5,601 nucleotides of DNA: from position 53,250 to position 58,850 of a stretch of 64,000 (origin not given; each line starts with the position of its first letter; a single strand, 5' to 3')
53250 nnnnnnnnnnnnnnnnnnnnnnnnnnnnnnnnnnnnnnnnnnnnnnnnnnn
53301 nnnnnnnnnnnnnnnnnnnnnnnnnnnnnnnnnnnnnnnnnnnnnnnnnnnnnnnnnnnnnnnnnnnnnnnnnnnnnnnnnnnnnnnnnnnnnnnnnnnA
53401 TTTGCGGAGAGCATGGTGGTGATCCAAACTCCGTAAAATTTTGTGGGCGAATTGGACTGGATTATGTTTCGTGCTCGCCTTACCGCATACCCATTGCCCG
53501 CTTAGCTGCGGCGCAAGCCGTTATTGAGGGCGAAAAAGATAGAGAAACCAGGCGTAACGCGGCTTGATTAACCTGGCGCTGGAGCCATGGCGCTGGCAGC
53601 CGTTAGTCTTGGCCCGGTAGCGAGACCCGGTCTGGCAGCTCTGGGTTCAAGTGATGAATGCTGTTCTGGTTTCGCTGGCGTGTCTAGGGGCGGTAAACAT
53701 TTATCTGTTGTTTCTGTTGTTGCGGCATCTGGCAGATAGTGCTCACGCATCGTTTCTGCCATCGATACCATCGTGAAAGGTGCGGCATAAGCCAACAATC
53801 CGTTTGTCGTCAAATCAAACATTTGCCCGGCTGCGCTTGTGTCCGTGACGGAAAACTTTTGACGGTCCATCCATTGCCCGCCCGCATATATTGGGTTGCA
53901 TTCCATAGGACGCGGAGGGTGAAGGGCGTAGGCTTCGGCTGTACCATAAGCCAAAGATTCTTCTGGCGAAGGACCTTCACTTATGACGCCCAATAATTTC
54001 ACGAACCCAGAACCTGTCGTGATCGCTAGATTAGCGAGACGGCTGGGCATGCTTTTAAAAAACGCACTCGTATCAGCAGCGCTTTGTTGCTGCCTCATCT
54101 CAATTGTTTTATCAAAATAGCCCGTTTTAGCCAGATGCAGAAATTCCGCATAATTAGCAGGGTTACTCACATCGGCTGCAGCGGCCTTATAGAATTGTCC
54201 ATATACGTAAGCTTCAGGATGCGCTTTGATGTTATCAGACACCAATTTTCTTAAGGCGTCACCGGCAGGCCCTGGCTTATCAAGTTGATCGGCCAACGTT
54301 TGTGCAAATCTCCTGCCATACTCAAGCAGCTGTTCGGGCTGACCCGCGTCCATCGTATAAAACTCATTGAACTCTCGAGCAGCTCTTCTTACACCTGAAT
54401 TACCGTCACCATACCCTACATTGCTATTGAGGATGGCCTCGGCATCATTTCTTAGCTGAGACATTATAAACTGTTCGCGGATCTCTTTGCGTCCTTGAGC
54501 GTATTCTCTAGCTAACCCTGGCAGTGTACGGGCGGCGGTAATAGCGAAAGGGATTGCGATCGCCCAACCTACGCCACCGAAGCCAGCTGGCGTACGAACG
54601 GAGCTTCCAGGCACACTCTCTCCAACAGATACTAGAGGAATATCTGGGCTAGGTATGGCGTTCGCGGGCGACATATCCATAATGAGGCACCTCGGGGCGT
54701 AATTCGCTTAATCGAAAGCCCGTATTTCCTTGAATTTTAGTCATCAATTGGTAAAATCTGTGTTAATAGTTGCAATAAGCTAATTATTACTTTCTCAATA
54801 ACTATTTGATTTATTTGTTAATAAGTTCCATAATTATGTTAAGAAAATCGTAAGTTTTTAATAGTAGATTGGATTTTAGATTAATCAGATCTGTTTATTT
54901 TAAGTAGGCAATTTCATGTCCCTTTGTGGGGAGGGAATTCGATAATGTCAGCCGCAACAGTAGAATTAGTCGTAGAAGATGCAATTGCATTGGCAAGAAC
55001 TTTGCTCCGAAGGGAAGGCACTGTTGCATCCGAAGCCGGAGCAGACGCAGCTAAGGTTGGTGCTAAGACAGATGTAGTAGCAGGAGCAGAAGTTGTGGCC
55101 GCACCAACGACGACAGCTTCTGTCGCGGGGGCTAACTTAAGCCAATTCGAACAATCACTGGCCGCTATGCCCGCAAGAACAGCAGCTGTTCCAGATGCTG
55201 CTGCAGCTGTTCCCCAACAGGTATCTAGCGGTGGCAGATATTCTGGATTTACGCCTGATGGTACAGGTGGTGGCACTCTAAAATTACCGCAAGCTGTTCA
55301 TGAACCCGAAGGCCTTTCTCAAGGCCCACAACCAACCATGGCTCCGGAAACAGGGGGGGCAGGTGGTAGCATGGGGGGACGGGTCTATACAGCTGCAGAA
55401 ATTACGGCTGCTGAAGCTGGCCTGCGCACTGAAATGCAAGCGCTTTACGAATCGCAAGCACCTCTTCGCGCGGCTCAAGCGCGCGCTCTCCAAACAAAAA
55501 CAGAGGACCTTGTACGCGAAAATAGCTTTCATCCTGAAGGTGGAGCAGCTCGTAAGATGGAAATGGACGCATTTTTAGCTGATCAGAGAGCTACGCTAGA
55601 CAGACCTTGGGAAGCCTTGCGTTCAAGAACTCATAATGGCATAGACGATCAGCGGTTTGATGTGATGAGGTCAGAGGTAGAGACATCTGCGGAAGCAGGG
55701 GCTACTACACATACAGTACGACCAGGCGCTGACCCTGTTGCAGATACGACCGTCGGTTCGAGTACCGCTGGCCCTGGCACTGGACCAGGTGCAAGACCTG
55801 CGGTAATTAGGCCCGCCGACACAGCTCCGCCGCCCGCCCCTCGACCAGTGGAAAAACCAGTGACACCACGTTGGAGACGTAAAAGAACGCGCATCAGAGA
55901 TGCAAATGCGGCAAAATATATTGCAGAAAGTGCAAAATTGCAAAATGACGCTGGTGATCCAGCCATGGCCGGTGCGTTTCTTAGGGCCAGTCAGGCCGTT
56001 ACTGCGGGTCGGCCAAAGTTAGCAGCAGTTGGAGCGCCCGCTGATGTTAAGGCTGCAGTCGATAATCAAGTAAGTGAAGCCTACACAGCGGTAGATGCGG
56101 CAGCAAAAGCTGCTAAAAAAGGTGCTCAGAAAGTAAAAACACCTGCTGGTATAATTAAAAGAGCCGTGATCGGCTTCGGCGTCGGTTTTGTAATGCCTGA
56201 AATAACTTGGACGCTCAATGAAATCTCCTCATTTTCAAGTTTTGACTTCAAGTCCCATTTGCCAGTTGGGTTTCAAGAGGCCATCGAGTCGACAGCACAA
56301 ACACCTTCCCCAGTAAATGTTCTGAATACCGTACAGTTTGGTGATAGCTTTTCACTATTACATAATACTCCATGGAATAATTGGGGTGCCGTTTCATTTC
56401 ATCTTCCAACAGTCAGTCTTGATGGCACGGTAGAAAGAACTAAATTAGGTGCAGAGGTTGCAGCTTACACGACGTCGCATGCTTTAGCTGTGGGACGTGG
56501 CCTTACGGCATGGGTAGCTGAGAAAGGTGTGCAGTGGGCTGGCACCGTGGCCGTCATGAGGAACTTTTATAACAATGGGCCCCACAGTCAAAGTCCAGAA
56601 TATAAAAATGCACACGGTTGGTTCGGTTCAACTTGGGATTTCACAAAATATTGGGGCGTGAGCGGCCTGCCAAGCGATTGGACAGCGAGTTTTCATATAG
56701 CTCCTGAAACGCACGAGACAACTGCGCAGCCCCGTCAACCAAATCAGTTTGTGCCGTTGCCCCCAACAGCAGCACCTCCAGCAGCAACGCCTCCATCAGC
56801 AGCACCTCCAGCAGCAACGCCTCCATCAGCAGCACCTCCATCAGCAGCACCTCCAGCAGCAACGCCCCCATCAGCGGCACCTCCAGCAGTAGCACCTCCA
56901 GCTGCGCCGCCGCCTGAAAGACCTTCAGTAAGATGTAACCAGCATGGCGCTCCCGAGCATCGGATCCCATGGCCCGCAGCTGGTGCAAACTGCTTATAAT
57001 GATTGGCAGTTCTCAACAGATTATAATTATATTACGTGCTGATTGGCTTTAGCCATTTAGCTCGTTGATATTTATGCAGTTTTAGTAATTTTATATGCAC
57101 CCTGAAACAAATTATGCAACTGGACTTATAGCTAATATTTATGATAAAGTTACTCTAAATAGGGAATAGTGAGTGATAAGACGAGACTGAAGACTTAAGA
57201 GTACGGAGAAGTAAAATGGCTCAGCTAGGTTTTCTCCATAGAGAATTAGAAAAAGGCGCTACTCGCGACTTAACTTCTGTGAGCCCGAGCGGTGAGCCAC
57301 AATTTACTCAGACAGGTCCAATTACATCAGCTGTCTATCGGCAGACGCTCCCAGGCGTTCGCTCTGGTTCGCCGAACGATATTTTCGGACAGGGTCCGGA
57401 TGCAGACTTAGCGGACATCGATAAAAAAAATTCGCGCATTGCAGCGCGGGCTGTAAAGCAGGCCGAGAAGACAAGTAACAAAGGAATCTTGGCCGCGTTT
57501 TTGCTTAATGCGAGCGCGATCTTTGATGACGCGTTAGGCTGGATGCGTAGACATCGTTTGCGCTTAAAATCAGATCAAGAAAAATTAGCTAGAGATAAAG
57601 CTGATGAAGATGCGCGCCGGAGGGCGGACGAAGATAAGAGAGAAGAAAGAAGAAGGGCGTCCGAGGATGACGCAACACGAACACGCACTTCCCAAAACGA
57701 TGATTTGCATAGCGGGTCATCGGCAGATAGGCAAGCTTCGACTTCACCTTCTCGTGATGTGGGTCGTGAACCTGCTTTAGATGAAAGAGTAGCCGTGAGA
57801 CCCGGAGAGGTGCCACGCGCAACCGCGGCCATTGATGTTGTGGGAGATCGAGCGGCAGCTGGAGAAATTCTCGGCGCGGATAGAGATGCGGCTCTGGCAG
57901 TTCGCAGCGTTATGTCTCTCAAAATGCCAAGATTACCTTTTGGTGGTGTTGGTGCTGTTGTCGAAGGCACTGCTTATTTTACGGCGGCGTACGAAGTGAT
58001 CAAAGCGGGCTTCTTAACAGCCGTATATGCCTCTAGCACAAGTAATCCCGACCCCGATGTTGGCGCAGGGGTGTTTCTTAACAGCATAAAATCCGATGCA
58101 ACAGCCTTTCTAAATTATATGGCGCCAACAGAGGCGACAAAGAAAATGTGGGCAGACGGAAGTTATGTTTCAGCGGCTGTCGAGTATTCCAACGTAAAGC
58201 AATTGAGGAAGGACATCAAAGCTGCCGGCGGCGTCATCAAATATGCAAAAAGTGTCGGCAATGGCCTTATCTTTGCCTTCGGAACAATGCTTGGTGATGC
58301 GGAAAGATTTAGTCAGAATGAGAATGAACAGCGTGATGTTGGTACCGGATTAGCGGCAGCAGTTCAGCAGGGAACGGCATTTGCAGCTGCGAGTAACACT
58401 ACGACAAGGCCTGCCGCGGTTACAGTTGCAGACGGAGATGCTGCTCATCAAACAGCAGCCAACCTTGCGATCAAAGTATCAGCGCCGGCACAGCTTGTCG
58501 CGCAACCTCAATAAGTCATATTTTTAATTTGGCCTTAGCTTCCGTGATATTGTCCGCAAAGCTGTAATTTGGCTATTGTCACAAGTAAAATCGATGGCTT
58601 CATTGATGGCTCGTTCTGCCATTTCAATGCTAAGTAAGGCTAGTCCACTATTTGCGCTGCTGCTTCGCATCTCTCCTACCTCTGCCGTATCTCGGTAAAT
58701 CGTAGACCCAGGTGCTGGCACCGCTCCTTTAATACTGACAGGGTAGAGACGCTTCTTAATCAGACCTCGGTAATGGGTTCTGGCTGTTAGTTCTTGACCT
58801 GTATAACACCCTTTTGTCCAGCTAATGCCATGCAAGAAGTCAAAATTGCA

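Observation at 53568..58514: Three-gene orphan island wedged between ppdK and ygfZ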

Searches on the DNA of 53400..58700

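Call 77: search_rna_families(source=window, start=53400, end=58700, threshold=evalue, max_evalue=1)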
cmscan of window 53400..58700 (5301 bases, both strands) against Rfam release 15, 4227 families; matches with E-value up to 1: 0.
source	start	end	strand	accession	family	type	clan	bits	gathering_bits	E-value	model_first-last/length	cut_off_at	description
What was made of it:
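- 54681..54944 (.): 264-nt AT-rich divergent control region between A and B (30.7% GC). It holds sigma-70-like promoter matches on both strands and an 18-nt direct repeat 55 nt apart. No Rfam match at E<=1 (call 77).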

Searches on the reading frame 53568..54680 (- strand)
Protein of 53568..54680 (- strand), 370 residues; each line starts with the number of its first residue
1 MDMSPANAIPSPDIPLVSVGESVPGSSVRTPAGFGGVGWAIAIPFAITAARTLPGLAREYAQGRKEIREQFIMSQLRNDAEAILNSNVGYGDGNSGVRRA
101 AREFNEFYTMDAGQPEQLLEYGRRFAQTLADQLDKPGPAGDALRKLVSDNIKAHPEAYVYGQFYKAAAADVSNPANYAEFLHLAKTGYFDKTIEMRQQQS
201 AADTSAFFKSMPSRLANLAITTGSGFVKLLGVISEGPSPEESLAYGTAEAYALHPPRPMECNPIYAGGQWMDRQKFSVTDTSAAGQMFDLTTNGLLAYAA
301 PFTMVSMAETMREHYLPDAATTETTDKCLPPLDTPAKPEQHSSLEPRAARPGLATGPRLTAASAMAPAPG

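Call 3: search_protein_families(library=pfam, proteins=[window:53568-54680:-], max_evalue=1)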
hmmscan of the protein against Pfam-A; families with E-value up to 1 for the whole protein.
window:53568-54680:- (370 aa): 0 families
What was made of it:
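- Closest known: Pro/Ala-rich linker proteins of the cell envelope. Different: Pfam reports no TonB_C, TolA or lipoyl domain (call 3).
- There are no RTX or autotransporter domains (call 3).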

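Call 4: search_protein_families(library=ncbifam, proteins=[window:53568-54680:-], max_evalue=1)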
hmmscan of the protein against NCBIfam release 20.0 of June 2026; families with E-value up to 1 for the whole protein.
window:53568-54680:- (370 aa): 0 families

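Call 7: find_homologous_proteins(query=window:53568-54680:-)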
Query window:53568-54680:- (370 aa): 1 proteins with E <= 0.001 among 8000 candidates.
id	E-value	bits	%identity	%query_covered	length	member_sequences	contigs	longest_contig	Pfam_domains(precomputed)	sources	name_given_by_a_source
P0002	1.0e-243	826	100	100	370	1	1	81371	-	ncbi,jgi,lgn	-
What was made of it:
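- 53568..54680 (-): Gene A, 370 aa. Ala-rich (14.9%). It has a marginal hydrophobic, Gly-rich segment at aa 32-50, a predicted helical region at aa 42-185 and a Pro/Thr/Ala-rich tail at aa 320-370. Its stop codon directly abuts the ppdK stop codon. Only a self hit among 5.8 billion proteins (call 7).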

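Call 19: search_solved_structures(query=window:53568-54680:-, max_evalue=10)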
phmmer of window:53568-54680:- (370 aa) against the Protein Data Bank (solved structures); distinct sequences matched with E-value up to 10: 2.
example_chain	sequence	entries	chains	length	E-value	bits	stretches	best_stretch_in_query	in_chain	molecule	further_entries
9v7t_E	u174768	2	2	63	0.52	13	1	153-193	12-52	PsaE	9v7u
9vjs_E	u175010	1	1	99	0.83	12.3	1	115-190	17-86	PsaE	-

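Call 22: search_protein_families(library=phrogs, proteins=[window:53568-54680:-], max_evalue=1)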
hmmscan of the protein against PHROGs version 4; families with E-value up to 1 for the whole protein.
window:53568-54680:- (370 aa): 1 family
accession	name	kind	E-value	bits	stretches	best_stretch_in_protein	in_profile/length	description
phrog_31677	-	unknown function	0.31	11.7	1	146-209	102-164/209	-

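Call 23: search_protein_families(library=padloc, proteins=[window:53568-54680:-], max_evalue=1)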
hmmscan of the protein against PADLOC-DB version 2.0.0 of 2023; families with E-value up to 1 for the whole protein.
window:53568-54680:- (370 aa): 0 families
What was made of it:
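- On Anti-phage defence system: PADLOC finds 0 families for all three proteins (call 23).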

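Call 26: find_encoding_contigs(protein=P0002, flank=10000, max_places=6)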
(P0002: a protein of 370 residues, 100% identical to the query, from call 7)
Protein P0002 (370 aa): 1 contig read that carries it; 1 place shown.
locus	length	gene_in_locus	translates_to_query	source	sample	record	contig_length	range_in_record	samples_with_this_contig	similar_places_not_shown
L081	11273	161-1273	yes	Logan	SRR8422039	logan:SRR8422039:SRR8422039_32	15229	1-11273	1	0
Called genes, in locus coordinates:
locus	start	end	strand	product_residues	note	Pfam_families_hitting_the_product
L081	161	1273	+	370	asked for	-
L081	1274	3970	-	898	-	PF01326:PPDK_N, PF00391:PEP-utilizers, PF02896:PEP-utilizers_C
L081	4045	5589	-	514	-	PF00587:tRNA-synt_2b, PF03129:HGTP_anticodon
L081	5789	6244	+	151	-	PF00903:Glyoxalase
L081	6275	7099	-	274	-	PF03405:FA_desaturase_2 (faint), PF02915:Rubrerythrin (faint), PF19854:DUF6329 (faint)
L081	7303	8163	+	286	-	PF01370:Epimerase (faint)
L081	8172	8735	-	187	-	PF10691:DUF2497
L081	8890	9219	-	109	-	PF00581:Rhodanese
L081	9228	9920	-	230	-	PF01135:PCMT, PF00398:RrnaAD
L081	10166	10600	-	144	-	PF10604:Polyketide_cyc2, PF03364:Polyketide_cyc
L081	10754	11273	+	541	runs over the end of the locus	PF20142:Scaffold, PF01471:PG_binding_1, PF03734:YkuD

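Call 45: predict_structure(protein=window:53571-54680:-)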
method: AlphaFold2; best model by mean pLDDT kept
length: 370 residues; sequences in the alignment: 1
mean_pLDDT: 37.2   pTM: 0.30
mean pLDDT of the five models: 37.2, 37.1, 36.3, 35.9, 31.7
residues with pLDDT >= 90: 0; 70-90: 36; 50-70: 46; < 50: 288
segments of 3 or more residues with pLDDT < 50: 1-68, 154-370
pLDDT, mean of each block of 10 residues (from residue 1): 34 26 25 24 21 26 44 66 69 71 81 65 72 68 63 42 34 35 33 25 29 27 25 25 25 23 22 22 22 24 23 26 27 28 31 36 37
secondary structure, 60 per line:
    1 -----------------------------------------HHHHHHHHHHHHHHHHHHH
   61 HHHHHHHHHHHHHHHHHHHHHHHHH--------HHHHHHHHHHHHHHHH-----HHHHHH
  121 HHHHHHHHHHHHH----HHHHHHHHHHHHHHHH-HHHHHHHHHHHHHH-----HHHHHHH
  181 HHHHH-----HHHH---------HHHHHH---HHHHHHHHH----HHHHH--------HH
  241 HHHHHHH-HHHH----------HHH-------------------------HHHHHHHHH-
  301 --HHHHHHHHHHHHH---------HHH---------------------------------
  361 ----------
elements in order: H42-85 H94-109 H115-133 H138-153 H155-168 H174-185 H191-194 H204-209 H213-221 H226-230 H239-247 H249-252 H291-299 H303-315

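Call 47: search_dna_similar(query=window:53571-54680:-, collection=plasmids, mode=protein, max_evalue=0.01, max_rows=10)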
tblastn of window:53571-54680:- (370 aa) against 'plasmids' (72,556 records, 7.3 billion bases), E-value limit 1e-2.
No match.

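Call 51: search_dna_similar(query=window:53571-54680:-, collection=phages, mode=protein, max_evalue=0.01, max_rows=10)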
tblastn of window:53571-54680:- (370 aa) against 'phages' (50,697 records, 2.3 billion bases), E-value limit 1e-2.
No match.

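Call 69: find_related_loci(query=window:53571-54680:-, collection=viral_contigs, flank=5000)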
Query window:53571-54680:- (370 aa) in viral_contigs; peptide patterns used: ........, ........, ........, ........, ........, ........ (x = any residue, [..] = any of these).
16 stretches matched a pattern, but none encodes a relative of the query by tblastn (E <= 1e-3).

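Call 84: fold_search(model_id=the predicted structure, library=pdb)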
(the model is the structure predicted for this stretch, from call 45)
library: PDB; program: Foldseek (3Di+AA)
matches with E <= 10: 176; with E <= 0.001: 0
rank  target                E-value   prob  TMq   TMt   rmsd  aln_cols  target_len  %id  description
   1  8q72_E                4.0e-01  0.08  0.10  0.09  39.0       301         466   16  E. coli plasmid-borne JetABCD(E248A) core in a cleavage-competent state (released 2024-01-31)
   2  9dis_A                1.1e+00  0.14  0.12  0.31  13.1       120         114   17  Cryo-EM structure of the heme/hemoglobin transporter ChuA, in complex with de novo designed binder H3 (released 2025-05-21)
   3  6r9d_C                1.2e+00  0.38  0.18  0.42   5.5       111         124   10  Crystal structure of an asymmetric dimer of the N-terminal domain of Euprosthenops australis Major Ampullate Spidroin  (released 2019-07-17)
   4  3fbz_D                1.2e+00  0.13  0.12  0.27  14.8       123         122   19  Crystal structure of ORF140 of the archaeal virus Acidianus Filamentous Virus 1 (AFV1) (released 2009-11-10)
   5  5iz2_B                1.3e+00  0.28  0.18  0.39   6.4       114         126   10  Crystal structure of the N. clavipes spidroin NTD at pH 6.5 (released 2016-07-27)
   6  8x2h                  1.4e+00  0.38  0.15  0.03   5.3        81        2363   12  Cryo-EM structure of the TcsL at pH 5.0 in its closed conformation (released 2023-12-13)
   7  7lou_B                1.6e+00  0.41  0.15  0.11   4.1        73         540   16  Crystal structure of Clostridium difficile Toxin B (TcdB) glucosyltransferase in complex with UDP and isofagomine (released 2021-11-17)
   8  2ip6                  1.7e+00  0.28  0.14  0.45   6.7        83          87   11  Crystal structure of PedB (released 2007-10-02)
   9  9crw_C                1.7e+00  0.04  0.10  0.15  25.6       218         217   14  Crystal structure of the Candida albicans kinesin-8 proximal tail domain (released 2024-09-04)
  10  2bvl                  1.9e+00  0.33  0.15  0.11   5.3        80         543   16  Crystal structure of the catalytic domain of toxin B from Clostridium difficile in complex with UDP, Glc and manganese i (released 2005-08-03)
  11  9lki_A                1.9e+00  0.15  0.15  0.32   6.4       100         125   14  N-terminal domain (NTD) structure of aciniform spidroin 1(AcSp1) from Latrodectus hesperus (released 2025-10-01)
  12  7lou_A                2.0e+00  0.35  0.15  0.11   4.1        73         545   16  Crystal structure of Clostridium difficile Toxin B (TcdB) glucosyltransferase in complex with UDP and isofagomine (released 2021-11-17)
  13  8y9c_B                2.0e+00  0.18  0.14  0.04   4.9        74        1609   20  De novo design mini-binder in complex with TcdB4 (released 2024-08-28)
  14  4dor_A                2.0e+00  0.06  0.10  0.15  15.2       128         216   12  Human Nuclear Receptor Liver Receptor Homologue-1, LRH-1, in its apo State Bound to a Fragment of Human SHP Box1 (released 2012-04-18)
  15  8i21_A                2.0e+00  0.05  0.12  0.16  37.4       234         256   13  Cryo-EM structure of 6-subunit Smc5/6 arm region (released 2024-06-26)
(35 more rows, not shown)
